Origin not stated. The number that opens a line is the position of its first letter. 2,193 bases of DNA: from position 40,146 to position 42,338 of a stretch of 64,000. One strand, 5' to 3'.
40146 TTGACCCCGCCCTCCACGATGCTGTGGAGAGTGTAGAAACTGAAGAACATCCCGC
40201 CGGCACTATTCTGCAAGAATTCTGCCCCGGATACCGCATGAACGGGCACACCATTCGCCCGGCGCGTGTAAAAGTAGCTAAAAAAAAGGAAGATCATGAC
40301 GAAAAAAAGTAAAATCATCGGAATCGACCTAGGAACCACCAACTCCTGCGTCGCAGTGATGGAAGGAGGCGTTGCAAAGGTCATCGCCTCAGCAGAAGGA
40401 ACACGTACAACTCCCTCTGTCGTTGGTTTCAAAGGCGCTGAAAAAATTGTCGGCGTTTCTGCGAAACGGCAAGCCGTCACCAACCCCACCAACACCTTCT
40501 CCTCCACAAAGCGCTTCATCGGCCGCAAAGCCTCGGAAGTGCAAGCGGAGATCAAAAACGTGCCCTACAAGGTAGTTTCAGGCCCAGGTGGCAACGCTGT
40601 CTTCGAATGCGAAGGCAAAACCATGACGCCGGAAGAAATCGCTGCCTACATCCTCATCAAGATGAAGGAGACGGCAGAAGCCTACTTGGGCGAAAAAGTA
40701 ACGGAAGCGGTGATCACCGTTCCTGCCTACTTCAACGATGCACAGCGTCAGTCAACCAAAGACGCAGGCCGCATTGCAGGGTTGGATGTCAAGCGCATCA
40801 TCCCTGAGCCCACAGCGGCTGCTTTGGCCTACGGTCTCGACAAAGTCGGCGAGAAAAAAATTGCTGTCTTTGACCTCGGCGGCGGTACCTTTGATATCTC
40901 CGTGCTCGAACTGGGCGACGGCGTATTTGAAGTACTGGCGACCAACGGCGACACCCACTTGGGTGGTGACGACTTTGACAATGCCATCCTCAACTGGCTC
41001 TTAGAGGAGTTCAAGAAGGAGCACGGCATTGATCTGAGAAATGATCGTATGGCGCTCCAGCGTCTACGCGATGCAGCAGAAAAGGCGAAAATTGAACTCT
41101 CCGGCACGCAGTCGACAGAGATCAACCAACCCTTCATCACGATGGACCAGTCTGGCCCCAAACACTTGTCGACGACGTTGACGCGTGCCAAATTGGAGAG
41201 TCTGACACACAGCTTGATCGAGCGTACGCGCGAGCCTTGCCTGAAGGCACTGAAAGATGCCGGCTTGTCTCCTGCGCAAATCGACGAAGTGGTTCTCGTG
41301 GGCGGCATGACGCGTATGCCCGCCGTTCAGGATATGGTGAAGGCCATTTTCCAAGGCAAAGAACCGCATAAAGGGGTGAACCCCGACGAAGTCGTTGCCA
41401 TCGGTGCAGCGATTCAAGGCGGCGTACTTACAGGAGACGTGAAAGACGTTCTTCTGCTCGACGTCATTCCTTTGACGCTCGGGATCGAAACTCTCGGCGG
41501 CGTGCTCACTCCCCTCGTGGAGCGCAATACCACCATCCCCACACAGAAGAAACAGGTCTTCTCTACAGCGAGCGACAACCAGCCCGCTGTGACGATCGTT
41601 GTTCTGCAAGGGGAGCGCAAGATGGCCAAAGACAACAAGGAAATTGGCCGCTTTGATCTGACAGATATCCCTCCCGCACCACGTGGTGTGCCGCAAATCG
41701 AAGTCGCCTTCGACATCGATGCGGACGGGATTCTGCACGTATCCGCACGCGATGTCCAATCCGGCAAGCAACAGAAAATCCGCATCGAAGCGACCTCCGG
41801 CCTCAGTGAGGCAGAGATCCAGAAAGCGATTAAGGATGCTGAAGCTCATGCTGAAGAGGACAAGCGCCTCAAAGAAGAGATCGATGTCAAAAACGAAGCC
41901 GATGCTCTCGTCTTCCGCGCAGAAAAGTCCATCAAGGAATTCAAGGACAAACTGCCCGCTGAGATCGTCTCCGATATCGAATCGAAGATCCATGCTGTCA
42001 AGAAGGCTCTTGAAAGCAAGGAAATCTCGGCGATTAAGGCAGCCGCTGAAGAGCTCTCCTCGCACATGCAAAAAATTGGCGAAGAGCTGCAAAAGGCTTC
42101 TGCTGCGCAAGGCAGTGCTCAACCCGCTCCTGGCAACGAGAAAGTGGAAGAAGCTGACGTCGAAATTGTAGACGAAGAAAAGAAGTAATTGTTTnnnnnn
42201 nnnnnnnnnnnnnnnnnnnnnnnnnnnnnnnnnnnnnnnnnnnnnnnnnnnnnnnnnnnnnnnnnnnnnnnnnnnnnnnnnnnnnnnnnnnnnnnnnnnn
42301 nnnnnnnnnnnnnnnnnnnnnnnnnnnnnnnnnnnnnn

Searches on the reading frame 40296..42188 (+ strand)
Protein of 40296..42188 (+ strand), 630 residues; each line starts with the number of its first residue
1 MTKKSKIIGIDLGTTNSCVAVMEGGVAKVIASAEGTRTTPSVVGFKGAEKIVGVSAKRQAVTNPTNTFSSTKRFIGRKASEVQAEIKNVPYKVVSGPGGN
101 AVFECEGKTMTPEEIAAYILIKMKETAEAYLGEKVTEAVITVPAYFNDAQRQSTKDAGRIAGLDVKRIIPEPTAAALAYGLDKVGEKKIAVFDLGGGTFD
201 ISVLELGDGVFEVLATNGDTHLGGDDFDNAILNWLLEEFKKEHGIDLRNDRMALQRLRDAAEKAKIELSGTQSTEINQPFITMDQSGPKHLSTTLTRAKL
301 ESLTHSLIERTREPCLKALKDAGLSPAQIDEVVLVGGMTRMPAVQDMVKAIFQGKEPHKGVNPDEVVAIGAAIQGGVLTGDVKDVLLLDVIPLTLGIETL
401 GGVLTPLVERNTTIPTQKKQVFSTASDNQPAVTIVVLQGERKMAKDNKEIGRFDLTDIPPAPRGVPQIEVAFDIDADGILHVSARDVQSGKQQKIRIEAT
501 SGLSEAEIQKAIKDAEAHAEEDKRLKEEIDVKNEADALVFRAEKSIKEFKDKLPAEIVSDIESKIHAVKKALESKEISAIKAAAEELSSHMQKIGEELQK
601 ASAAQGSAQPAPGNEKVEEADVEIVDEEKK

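Call 25: search_protein_families(library=pfam, proteins=[window:40296-42188:+], max_evalue=0.00001)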
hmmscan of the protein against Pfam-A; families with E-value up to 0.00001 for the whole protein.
window:40296-42188:+ (630 aa): 2 families
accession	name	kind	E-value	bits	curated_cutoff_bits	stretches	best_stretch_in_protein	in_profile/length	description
PF00012.26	HSP70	-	1.2e-259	863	20.6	1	7-598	1-597/599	Hsp70 protein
PF06723.19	MreB_Mbl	-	6.6e-13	48.6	27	1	134-371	92-315/327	MreB/Mbl protein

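Call 41: find_homologous_proteins(query=window:40296-42188:+, max_evalue=1e-100)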
Query window:40296-42188:+ (630 aa): 8000 proteins with E <= 1e-100 among 8000 candidates; the best 120 are listed.
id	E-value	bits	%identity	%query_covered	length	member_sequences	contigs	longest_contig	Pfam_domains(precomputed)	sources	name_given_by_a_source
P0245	0.0e+0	1348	100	100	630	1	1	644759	PF00012.27,PF06723.20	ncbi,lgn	-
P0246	0.0e+0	1150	84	100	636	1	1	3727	PF00012.27,PF06723.20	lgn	-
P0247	0.0e+0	1145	84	100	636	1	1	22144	PF00012.27,PF06723.20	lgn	-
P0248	0.0e+0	1143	-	-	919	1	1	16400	PF00012.27,PF02782.23,PF06723.20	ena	-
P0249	0.0e+0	1141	83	100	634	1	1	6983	PF00012.27,PF06723.20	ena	-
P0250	0.0e+0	1135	84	100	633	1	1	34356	PF00012.27,PF06723.20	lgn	-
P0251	0.0e+0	1134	83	100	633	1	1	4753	PF00012.27,PF06723.20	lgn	-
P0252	0.0e+0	1132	84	99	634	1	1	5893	PF00012.27,PF06723.20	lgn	-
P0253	0.0e+0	1121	82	100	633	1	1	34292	PF00012.27,PF06723.20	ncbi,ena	-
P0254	0.0e+0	1111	81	100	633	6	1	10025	PF00012.27,PF06723.20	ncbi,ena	-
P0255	0.0e+0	1109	81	100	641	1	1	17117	PF00012.27,PF06723.20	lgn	-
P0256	0.0e+0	1105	81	100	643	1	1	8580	PF00012.27,PF06723.20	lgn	-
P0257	0.0e+0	1104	81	100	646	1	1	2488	PF00012.27,PF06723.20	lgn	-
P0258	0.0e+0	1099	80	100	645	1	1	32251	PF00012.27,PF06723.20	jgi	-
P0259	0.0e+0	1095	79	99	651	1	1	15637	PF00012.27,PF06723.20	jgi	-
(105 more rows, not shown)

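Call 42: find_encoding_contigs(protein=P0245, flank=10000, max_places=4)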
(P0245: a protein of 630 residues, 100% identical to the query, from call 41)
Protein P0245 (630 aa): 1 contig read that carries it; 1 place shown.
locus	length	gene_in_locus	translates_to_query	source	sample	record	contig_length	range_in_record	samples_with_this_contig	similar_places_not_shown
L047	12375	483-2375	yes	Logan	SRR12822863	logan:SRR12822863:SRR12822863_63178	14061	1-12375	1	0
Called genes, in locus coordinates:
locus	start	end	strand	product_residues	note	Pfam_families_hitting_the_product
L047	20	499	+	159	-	PF01025:GrpE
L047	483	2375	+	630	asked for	PF00012:HSP70, PF06723:MreB_Mbl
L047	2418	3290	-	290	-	PF08479:POTRA_2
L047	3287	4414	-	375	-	PF08479:POTRA_2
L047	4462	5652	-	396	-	-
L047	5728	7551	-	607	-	PF02163:Peptidase_M50, PF00595:PDZ (faint), PF13180:PDZ_2 (faint), PF14685:PDZ_Tricorn (faint), PF17820:PDZ_6 (faint)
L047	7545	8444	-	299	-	PF00950:ABC-3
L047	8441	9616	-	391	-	PF00950:ABC-3, PF02742:Fe_dep_repr_C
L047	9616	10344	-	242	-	PF00005:ABC_tran, PF02463:SMC_N (faint), PF13304:AAA_21 (faint)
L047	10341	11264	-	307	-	PF01297:ZnuA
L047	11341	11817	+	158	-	-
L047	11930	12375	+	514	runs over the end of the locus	PF03219:TLC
